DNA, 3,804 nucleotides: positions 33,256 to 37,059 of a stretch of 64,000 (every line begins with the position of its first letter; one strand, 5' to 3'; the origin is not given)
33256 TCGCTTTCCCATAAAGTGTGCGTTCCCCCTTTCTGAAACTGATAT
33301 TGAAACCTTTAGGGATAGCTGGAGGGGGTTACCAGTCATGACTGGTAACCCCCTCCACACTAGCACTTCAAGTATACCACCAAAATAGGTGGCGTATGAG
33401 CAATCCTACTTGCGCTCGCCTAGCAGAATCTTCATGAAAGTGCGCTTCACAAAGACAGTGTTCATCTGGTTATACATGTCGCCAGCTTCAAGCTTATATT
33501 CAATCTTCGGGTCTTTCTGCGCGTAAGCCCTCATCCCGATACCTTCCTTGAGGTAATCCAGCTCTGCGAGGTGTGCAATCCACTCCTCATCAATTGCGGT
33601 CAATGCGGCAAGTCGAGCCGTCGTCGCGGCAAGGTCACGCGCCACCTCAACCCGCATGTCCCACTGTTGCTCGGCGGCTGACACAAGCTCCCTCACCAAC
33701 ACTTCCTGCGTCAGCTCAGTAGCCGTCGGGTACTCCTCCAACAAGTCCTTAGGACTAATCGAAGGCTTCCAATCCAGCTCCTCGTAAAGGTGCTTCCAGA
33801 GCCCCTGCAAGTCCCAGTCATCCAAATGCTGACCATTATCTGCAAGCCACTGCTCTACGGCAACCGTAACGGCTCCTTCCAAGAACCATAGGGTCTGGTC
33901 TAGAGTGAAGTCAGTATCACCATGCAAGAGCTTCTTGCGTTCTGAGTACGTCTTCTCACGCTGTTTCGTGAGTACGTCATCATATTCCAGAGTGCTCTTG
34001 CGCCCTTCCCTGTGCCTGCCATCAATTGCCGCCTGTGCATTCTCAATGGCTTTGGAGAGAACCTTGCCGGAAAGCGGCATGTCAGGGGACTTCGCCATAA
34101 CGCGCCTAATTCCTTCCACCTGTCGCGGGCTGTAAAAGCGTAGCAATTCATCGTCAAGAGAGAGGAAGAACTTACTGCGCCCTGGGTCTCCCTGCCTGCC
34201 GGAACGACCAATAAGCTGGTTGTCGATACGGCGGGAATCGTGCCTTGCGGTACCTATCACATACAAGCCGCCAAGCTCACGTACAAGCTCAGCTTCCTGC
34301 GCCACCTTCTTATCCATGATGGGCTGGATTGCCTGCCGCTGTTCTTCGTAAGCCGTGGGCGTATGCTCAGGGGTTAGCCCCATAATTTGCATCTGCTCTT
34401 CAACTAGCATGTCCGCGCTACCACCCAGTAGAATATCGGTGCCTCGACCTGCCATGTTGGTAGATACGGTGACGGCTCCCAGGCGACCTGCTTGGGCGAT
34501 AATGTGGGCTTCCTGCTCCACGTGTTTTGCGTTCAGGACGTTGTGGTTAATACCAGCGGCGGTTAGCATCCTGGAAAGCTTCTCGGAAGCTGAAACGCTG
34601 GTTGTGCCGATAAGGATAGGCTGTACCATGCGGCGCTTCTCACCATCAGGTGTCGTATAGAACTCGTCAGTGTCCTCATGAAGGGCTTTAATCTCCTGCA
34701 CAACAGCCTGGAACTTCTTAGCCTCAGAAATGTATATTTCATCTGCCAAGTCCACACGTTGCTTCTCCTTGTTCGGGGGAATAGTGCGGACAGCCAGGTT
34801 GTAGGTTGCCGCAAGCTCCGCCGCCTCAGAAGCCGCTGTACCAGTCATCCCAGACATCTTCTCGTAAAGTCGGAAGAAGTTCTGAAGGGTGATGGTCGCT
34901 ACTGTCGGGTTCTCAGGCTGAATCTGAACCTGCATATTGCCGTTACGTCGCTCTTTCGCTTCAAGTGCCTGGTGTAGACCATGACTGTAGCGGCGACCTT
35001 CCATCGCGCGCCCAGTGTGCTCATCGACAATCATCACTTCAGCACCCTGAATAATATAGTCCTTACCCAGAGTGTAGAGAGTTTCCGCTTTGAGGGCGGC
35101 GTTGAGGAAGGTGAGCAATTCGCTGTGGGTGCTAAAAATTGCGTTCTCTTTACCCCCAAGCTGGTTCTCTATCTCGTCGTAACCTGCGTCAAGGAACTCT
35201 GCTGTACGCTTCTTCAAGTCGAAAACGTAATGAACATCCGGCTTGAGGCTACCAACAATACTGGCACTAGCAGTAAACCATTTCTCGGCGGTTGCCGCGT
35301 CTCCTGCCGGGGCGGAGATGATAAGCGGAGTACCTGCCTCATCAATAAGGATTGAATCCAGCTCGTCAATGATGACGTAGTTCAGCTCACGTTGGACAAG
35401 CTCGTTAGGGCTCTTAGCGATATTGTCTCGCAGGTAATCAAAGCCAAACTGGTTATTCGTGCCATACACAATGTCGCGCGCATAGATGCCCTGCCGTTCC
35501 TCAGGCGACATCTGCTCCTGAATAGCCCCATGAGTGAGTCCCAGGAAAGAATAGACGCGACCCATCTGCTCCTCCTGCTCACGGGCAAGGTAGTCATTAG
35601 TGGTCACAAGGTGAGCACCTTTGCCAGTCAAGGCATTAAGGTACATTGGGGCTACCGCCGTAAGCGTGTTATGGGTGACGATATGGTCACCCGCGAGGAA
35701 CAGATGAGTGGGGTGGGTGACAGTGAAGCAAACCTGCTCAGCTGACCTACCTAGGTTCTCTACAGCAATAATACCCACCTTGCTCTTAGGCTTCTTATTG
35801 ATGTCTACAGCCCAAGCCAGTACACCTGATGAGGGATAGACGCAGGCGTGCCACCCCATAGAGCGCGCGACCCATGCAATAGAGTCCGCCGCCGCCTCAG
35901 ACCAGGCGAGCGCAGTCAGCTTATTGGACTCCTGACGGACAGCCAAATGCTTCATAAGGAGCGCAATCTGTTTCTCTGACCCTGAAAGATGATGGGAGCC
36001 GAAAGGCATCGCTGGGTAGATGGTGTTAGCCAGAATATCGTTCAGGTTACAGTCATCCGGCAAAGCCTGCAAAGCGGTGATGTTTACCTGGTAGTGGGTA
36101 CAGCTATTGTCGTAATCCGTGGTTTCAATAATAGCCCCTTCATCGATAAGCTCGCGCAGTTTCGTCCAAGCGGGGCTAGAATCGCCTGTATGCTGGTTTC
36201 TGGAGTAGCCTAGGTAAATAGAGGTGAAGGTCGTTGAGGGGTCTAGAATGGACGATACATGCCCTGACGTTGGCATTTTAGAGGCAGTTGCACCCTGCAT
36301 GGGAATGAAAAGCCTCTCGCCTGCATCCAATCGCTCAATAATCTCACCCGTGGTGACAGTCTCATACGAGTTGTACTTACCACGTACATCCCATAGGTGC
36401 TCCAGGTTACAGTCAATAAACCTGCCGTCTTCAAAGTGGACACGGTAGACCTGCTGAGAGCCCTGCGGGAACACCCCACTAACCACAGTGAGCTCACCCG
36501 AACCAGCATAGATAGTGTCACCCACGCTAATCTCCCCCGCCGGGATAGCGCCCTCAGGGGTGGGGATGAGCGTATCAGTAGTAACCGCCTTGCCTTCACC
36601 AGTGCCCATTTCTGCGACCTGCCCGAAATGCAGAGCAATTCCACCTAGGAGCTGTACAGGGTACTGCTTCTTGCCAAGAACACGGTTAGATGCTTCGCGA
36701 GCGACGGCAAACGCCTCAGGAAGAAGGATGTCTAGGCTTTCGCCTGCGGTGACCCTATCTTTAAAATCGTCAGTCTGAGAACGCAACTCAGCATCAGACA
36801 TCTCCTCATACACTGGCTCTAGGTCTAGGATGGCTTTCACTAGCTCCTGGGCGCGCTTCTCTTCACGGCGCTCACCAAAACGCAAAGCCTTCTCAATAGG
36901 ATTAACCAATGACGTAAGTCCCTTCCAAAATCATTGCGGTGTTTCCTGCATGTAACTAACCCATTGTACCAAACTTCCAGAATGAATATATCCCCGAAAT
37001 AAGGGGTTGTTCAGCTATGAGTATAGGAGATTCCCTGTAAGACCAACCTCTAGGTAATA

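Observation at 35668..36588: Intein with class-3 hallmarks inserted in the SecA P-loop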

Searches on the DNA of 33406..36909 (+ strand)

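Call 8: search_dna_similar(query=window:33406-36909:+, collection=phages, mode=distant, max_rows=15)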
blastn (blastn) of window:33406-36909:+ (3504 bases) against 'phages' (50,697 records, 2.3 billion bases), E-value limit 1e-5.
Records with a match: 6; places in all: 6; records where one place covers at least 80% of the query: 0.
Best place of each record, by identity: 60-80% 6.
By first word of the organism name: Bacteriophage 3; Acinetobacter 2; Salmonella 1.
By host as written in the record: - 5; Homo sapiens 1.
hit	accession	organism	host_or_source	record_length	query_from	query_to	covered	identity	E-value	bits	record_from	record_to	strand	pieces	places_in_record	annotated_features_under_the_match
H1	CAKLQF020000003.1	Acinetobacter phage MD-2021a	not known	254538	1014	1655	11%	69.2%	3e-13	161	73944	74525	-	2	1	secA: preprotein translocase subunit SecA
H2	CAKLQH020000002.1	Acinetobacter phage MD-2021a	not known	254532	1014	1655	11%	69.2%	3e-13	161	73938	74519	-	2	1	secA: preprotein translocase subunit SecA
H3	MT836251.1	Bacteriophage sp.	human fecal samples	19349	1430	1632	6%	69.0%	4e-12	82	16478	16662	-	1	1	record has no annotation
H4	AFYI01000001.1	Salmonella enterica subsp. enterica serovar Infantis str. ...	Homo sapiens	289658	1012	1170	5%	69.2%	9e-8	67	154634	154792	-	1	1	preprotein translocase, SecA subunit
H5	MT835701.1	Bacteriophage sp.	human fecal samples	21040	1910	2055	4%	71.9%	1e-11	80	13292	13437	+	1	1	record has no annotation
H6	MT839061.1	Bacteriophage sp.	human fecal samples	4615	776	867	3%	77.2%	2e-9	73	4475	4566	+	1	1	record has no annotation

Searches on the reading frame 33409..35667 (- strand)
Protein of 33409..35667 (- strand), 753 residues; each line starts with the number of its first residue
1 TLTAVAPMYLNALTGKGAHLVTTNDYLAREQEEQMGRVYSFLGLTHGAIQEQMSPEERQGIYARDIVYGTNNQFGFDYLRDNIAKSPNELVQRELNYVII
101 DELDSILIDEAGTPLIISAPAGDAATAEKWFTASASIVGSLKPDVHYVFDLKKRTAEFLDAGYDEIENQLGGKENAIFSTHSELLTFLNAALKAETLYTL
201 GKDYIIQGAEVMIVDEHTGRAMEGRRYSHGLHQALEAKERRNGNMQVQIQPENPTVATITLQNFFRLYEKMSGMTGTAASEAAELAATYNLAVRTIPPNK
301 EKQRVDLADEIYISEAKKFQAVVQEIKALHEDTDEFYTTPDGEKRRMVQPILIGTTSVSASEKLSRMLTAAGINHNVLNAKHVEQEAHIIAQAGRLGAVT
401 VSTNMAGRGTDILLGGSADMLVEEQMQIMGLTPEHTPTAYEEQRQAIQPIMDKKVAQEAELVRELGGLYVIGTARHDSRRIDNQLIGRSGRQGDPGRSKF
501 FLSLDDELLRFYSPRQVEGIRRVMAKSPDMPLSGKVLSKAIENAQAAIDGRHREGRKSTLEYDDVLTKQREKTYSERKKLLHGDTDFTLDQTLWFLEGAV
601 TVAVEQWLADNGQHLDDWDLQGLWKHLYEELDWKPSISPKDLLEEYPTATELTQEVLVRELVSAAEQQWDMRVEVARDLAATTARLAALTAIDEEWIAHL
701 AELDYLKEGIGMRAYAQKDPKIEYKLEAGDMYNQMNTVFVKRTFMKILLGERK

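Call 88: search_dna_similar(query=window:33409-35667:-, collection=phages, mode=protein, max_rows=15, max_evalue=1e-20)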
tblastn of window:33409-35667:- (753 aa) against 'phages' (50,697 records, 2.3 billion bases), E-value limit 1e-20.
Records with a match: 28; places in all: 28; records where one place covers at least 80% of the query: 14.
Best place of each record, by identity: <60% 28.
By first word of the organism name: Listeria 11; Bacteriophage 9; Staphylococcus 4; Acinetobacter 2; Salmonella 1; Enterococcus 1.
By host as written in the record: - 11; Listeria monocytogenes 11; Staphylococcus aureus 4; Homo sapiens 1; Enterococcus faecalis 1.
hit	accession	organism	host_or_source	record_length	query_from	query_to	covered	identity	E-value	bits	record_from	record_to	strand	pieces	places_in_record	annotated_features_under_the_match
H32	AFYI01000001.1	Salmonella enterica subsp. enterica serovar Infantis str. ...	Homo sapiens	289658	1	735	98%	43.0%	2e-150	491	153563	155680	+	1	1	preprotein translocase, SecA subunit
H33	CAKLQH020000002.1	Acinetobacter phage MD-2021a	not known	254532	1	735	98%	41.9%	7e-144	473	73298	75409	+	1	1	secA: preprotein translocase subunit SecA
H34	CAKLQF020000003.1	Acinetobacter phage MD-2021a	not known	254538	1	735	98%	41.9%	7e-144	473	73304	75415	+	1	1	secA: preprotein translocase subunit SecA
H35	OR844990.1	Staphylococcus phage SA 1306 Kay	Staphylococcus aureus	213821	1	735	98%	39.5%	2e-132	439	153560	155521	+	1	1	record has no annotation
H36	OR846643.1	Enterococcus phage Efs 1-1-1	Enterococcus faecalis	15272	1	746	92%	42.0%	1e-89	471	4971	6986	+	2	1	record has no annotation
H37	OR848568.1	Listeria phage LM 4-14-1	Listeria monocytogenes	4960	1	746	99%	38.0%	2e-133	437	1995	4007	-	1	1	record has no annotation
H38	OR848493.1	Listeria phage LM 4-14-1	Listeria monocytogenes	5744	1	746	99%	38.0%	1e-132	437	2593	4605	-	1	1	record has no annotation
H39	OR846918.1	Listeria phage LM 4-11-1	Listeria monocytogenes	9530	1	746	99%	38.0%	7e-132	437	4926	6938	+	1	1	record has no annotation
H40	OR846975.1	Listeria phage LM 4-11-1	Listeria monocytogenes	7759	1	746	99%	38.0%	8e-132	437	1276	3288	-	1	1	record has no annotation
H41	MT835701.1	Bacteriophage sp.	human fecal samples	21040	1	735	98%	38.4%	1e-131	437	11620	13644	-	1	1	record has no annotation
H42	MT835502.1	Bacteriophage sp.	human fecal samples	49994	1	735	98%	38.1%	5e-127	424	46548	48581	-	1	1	record has no annotation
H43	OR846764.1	Listeria phage LM 4-11-1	Listeria monocytogenes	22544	1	735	98%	34.5%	5e-107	365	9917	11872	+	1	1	record has no annotation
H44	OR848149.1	Listeria phage LM 4-14-1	Listeria monocytogenes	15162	1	735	98%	34.5%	6e-107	365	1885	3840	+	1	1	record has no annotation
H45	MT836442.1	Bacteriophage sp.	human fecal samples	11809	58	749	92%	34.2%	4e-108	368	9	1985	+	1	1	record has no annotation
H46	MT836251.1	Bacteriophage sp.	human fecal samples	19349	1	584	76%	40.9%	4e-78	404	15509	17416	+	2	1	record has no annotation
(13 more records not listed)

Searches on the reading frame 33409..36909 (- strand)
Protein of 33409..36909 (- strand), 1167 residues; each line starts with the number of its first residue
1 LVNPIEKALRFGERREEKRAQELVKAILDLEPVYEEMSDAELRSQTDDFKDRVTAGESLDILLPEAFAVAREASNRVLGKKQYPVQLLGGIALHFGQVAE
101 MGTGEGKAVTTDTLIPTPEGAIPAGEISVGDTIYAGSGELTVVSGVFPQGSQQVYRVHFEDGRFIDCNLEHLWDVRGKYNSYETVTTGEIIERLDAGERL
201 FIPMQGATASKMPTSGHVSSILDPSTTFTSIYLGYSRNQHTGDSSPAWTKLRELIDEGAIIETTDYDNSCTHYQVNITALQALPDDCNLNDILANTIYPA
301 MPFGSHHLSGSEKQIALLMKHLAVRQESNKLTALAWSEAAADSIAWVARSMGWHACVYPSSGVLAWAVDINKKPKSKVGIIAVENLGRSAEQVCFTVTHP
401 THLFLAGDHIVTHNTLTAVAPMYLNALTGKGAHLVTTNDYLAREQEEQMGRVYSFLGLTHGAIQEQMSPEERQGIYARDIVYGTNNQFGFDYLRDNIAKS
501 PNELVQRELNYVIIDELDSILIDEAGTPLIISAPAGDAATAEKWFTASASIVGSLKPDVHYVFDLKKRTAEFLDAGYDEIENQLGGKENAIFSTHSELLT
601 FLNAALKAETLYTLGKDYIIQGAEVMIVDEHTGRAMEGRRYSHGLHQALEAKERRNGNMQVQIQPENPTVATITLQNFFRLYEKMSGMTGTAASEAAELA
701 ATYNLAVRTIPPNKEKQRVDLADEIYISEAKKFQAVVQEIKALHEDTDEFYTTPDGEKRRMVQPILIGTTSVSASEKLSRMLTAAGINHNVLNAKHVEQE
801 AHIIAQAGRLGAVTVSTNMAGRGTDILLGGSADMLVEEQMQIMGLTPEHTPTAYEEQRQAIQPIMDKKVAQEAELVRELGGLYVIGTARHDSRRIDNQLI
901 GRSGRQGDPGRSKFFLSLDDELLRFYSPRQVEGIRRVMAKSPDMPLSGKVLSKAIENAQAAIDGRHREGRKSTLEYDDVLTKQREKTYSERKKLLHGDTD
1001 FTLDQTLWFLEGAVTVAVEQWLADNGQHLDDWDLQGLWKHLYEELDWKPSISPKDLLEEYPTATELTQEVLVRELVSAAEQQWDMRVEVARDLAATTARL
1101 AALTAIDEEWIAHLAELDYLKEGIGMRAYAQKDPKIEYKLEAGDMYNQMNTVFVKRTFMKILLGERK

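Call 4: search_protein_families(library=pfam, proteins=[window:33409-36909:-], max_evalue=0.1)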
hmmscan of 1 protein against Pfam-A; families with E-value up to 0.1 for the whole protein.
window:33409-36909:- (1167 aa): 6 families
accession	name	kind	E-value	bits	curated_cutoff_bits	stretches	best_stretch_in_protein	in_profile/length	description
PF07517.20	SecA_DEAD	-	4.4e-104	348.2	24.6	2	415-699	104-289/290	SecA DEAD-like domain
PF21090.3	P-loop_SecA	-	1.9e-72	243.6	27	1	717-934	3-196/205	SecA P-loop domain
PF07516.18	SecA_SW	-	2.7e-44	152.1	26.7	1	945-1159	1-194/200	SecA Wing and Scaffold domain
PF01043.26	SecA_PP_bind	-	1.7e-29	103.1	23.5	1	542-650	3-110/110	SecA preprotein cross-linking domain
PF00270.35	DEAD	-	0.0046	17.1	26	1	415-522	28-131/167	DEAD/DEAH box helicase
PF24253.1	DUF7454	-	0.041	14.2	27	1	122-139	4-21/59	Domain of unknown function (DUF7454)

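Call 6: search_protein_families(library=ncbifam, proteins=[window:33409-36909:-], max_evalue=10)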
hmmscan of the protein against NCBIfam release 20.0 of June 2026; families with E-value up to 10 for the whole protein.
window:33409-36909:- (1167 aa): 8 families
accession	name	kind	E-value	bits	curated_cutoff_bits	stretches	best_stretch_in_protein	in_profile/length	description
NF009538.1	PRK12904.1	equivalog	1.5e-278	926.3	814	2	414-1159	104-806/814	preprotein translocase subunit SecA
TIGR00963.1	secA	equivalog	7.7e-268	890.9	800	2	414-1150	82-784/787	preprotein translocase subunit SecA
NF006630.0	PRK09200.1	subfamily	9.4e-234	778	862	3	415-830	105-496/789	preprotein translocase subunit SecA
TIGR04397.1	SecA2_Bac_anthr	exception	1.4e-212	707.9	1085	3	414-832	103-496/774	accessory Sec system translocase SecA2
TIGR03714.1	secA2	equivalog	1.6e-193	645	930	3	414-830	96-492/762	accessory Sec system translocase SecA2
NF009536.0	PRK12901.1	equivalog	6.9e-182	607.2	1493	6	591-829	483-700/1118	preprotein translocase subunit SecA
NF012136.0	SecA2_Lm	equivalog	7.2e-154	513.7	1100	3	414-831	101-492/776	accessory Sec system translocase SecA2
TIGR04221.1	SecA2_Mycobac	equivalog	1.2e-147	493.3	725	4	388-837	71-500/762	accessory Sec system translocase SecA2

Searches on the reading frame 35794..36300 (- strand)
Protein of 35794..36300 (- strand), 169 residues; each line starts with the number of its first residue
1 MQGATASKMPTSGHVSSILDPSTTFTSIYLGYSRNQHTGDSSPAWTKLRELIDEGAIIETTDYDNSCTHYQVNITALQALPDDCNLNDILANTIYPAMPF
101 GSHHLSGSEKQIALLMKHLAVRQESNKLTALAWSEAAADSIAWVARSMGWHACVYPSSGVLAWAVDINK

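Call 102: search_solved_structures(query=A6, max_evalue=10, show_alignments=2)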
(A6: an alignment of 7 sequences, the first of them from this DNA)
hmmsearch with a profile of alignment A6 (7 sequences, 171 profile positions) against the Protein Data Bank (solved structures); distinct sequences matched with E-value up to 10: 8.
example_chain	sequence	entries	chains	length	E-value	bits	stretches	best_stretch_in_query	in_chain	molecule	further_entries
1x60_A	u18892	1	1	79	0.27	14.2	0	134-156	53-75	Sporulation-specific N-acetylmuramoyl-L-alanine amidase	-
4hqd_A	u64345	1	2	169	0.38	13.8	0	41-72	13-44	Engineered Protein OR265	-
3tgn_A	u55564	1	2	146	0.47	13.5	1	12-81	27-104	Adc operon repressor AdcR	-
7ykr_A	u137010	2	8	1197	1.6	11.8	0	40-73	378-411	Transient receptor potential cation channel subfamily A member 1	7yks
4qyz_K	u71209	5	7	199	1.7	11.6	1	139-159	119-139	CRISPR system Cascade subunit CasE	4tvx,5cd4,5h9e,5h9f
4u7u_D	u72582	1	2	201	1.8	11.6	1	139-159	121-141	CRISPR system Cascade subunit CasE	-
7osv_A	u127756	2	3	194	1.9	11.5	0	41-75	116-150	DeNovoTIM6-SB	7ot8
4dzd_A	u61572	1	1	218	2.1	11.4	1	139-159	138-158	Uncharacterized protein ygcH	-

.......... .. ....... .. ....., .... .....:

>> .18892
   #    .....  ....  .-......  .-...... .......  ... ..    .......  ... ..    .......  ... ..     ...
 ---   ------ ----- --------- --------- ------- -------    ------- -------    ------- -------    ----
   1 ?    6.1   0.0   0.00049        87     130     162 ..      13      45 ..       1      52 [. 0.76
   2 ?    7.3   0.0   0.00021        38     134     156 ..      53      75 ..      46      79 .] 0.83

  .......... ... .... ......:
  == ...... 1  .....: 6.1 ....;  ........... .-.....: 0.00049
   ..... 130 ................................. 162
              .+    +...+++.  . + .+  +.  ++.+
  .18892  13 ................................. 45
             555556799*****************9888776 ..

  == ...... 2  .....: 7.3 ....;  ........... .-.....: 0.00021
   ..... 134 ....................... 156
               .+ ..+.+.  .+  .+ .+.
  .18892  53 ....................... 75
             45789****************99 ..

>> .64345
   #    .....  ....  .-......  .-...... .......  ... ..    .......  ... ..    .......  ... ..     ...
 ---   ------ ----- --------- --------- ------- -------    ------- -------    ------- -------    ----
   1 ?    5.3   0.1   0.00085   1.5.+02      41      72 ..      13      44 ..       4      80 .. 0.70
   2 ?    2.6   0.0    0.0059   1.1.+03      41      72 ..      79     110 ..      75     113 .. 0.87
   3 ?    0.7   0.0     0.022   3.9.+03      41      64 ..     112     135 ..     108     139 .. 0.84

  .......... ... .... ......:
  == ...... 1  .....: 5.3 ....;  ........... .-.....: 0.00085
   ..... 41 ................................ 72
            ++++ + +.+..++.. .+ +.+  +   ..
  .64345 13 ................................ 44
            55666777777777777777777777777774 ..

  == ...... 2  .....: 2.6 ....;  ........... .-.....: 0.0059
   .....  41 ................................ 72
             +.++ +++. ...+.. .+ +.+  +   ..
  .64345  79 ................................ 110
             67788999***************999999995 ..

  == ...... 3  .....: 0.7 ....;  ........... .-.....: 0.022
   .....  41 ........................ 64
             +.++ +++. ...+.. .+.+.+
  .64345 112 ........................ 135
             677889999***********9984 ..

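Call 103: search_protein_families(library=pfam, alignment_id=A6, max_evalue=10)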
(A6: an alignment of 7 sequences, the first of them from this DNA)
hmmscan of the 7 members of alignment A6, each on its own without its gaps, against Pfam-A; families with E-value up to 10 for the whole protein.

A. member 1, seq(169 aa): 0 families

B. families by the number of members that match (of 7 scanned): 3 families
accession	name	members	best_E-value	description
PF00610.27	DEP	1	0.1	Domain found in Dishevelled, Egl-10, and Pleckstrin (DEP)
PF07890.17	Rrp15p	1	0.14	Rrp15p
PF19075.5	DUF5771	1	0.26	Family of unknown function (DUF5771)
